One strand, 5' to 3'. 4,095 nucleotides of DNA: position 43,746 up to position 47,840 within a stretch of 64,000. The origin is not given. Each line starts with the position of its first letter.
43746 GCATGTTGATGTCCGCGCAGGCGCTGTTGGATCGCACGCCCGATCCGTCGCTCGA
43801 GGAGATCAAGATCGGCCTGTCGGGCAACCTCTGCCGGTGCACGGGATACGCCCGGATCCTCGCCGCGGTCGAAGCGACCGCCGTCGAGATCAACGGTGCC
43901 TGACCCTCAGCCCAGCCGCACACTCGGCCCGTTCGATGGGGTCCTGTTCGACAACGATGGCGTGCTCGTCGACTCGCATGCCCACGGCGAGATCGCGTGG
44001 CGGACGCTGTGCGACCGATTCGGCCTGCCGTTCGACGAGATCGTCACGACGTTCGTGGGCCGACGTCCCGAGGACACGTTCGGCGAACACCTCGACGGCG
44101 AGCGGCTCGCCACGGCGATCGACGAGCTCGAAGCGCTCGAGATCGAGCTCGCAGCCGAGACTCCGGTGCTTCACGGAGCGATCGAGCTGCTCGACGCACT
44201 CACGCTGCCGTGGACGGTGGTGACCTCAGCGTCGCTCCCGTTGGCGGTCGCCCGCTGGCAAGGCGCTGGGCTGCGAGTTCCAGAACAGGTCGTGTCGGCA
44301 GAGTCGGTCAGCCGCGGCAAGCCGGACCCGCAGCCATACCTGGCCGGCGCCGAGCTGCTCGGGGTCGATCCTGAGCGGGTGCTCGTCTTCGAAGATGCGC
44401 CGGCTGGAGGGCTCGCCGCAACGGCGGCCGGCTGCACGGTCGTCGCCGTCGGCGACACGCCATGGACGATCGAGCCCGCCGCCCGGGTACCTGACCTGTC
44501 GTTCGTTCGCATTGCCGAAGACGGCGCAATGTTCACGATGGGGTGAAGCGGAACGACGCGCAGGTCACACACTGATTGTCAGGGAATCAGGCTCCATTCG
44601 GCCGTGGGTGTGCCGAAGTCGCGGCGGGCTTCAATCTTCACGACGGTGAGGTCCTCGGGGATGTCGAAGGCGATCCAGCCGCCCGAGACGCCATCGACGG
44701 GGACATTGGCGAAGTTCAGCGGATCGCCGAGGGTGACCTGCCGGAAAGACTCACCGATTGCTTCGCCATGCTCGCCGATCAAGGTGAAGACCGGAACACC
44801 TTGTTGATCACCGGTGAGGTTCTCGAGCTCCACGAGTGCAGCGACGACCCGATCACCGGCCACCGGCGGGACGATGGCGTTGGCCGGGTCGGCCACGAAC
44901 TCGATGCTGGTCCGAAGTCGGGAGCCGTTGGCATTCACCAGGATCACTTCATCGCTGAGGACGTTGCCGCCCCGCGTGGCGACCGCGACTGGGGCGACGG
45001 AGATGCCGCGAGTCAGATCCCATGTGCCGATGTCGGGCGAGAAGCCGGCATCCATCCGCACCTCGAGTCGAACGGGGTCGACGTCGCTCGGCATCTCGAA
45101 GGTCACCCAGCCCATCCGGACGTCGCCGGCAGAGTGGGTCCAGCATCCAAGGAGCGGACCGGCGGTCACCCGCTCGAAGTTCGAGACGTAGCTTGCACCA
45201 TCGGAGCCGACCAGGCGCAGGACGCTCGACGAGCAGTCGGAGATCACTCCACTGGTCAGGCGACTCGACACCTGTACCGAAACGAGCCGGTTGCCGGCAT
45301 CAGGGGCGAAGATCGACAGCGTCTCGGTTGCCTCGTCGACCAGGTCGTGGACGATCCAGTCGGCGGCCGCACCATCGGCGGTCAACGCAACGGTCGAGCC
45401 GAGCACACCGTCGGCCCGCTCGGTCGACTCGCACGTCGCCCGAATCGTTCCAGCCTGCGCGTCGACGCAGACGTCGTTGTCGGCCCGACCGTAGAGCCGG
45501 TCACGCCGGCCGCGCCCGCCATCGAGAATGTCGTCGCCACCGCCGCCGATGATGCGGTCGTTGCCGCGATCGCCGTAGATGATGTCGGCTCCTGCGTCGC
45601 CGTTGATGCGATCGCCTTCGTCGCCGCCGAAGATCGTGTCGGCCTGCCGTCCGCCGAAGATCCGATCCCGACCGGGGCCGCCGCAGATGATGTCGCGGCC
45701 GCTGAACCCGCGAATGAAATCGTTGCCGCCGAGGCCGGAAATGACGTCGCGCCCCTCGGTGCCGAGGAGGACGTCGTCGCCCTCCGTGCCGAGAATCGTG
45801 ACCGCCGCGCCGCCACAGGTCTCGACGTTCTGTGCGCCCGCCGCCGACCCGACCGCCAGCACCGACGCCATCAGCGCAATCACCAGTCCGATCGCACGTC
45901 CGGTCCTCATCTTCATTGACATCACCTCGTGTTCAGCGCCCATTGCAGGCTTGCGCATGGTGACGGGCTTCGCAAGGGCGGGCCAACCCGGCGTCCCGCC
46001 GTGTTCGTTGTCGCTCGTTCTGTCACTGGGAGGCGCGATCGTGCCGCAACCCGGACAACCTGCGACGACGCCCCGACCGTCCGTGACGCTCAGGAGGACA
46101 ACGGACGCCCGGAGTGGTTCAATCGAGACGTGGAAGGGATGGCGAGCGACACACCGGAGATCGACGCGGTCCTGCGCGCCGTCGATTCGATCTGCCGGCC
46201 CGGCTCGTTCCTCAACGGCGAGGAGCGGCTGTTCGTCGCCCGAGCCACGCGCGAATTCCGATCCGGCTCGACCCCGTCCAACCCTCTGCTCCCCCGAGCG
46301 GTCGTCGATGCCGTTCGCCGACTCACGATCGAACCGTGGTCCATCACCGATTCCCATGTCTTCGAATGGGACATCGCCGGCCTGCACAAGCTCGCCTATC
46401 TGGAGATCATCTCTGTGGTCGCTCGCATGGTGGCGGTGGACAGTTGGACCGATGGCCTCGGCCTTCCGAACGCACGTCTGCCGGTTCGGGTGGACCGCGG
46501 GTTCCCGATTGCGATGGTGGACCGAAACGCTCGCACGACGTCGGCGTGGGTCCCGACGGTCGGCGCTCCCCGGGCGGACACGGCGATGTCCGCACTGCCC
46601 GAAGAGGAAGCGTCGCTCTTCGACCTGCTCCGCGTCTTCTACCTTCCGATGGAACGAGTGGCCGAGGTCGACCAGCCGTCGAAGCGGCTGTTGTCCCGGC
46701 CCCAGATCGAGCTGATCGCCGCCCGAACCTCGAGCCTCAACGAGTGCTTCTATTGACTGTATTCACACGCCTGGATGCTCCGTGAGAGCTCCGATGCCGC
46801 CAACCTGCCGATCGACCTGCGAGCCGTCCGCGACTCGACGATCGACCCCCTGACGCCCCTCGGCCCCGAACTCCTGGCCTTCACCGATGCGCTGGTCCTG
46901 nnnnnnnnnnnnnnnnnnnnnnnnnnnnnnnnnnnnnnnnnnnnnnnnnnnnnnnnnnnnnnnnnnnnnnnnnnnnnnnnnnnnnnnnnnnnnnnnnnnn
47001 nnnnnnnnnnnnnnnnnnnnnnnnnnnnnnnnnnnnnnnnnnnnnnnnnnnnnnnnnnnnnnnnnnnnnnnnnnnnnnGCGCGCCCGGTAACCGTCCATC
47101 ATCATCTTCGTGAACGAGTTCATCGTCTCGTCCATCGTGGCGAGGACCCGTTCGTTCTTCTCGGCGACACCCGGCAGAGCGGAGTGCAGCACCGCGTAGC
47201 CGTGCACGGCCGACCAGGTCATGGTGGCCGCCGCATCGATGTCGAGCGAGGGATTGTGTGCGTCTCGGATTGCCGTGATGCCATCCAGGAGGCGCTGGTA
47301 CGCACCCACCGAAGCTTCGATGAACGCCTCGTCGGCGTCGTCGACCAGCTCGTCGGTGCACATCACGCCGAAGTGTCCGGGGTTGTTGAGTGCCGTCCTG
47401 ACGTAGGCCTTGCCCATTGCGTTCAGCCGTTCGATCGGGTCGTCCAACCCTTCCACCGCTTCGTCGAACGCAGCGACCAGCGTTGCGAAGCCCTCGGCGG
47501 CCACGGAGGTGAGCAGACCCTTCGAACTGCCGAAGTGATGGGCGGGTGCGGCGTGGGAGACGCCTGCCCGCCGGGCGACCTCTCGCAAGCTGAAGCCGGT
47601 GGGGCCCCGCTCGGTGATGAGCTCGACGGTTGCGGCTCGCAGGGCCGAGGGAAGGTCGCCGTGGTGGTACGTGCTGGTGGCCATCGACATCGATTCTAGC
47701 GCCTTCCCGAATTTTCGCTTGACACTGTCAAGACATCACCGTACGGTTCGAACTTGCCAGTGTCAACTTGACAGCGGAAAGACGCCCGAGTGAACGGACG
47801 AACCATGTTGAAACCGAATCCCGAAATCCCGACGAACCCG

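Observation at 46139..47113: In-frame TGA exactly at the second Cys of the AhpD-family E-x11-C-x2-C-x3-H active site: selenocysteine candidate or fresh pseudogene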

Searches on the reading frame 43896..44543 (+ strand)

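Call 63: search_protein_families(library=pfam, proteins=[window:43896-44543:+], max_evalue=0.001)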
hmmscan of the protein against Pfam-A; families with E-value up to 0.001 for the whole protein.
window:43896-44543:+ (216 aa): 2 families
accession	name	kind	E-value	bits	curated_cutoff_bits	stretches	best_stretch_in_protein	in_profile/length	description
PF00702.32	Hydrolase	-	1e-19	72.1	26.4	1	14-179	2-191/191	haloacid dehalogenase-like hydrolase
PF13419.12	HAD_2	-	3.1e-17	63.7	23.8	1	16-185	1-178/178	Haloacid dehalogenase-like hydrolase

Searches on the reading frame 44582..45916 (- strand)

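Call 63: search_protein_families(library=pfam, proteins=[window:44582-45916:-], max_evalue=0.001)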
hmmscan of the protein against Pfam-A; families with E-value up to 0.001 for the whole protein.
window:44582-45916:- (445 aa): 2 families
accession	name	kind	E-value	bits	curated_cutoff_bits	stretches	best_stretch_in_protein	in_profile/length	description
PF00353.25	HemolysinCabind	-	1.6e-23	82.7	23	3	70-104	2-36/36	RTX calcium-binding nonapeptide repeat (4 copies)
PF11611.13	DUF4352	-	0.00064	20.4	25.9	0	203-293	29-118/122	Domain of unknown function (DUF4352)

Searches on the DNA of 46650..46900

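Call 56: search_rna_families(source=window, start=46650, end=46900, threshold=evalue, max_evalue=10)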
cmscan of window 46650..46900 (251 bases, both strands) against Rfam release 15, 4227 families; matches with E-value up to 10: 0.
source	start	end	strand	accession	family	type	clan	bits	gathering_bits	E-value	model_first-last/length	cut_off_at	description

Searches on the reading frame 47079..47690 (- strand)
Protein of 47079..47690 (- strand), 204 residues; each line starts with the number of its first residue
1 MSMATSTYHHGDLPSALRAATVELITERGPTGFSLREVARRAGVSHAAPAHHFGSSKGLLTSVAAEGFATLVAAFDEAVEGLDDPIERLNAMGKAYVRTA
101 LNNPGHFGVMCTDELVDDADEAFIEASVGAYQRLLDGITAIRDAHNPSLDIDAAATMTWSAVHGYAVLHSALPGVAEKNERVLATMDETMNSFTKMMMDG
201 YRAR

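Call 63: search_protein_families(library=pfam, proteins=[window:47079-47690:-], max_evalue=0.001)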
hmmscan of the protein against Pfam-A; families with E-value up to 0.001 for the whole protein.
window:47079-47690:- (204 aa): 2 families
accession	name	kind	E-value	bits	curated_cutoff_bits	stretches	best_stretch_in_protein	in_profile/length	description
PF13305.11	TetR_C_33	-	1.8e-09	38.6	26.8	1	89-171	1-83/103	Tetracyclin repressor-like, C-terminal domain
PF00440.29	TetR_N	-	3.4e-09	36.8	24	1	19-60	3-44/47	Bacterial regulatory proteins, tetR family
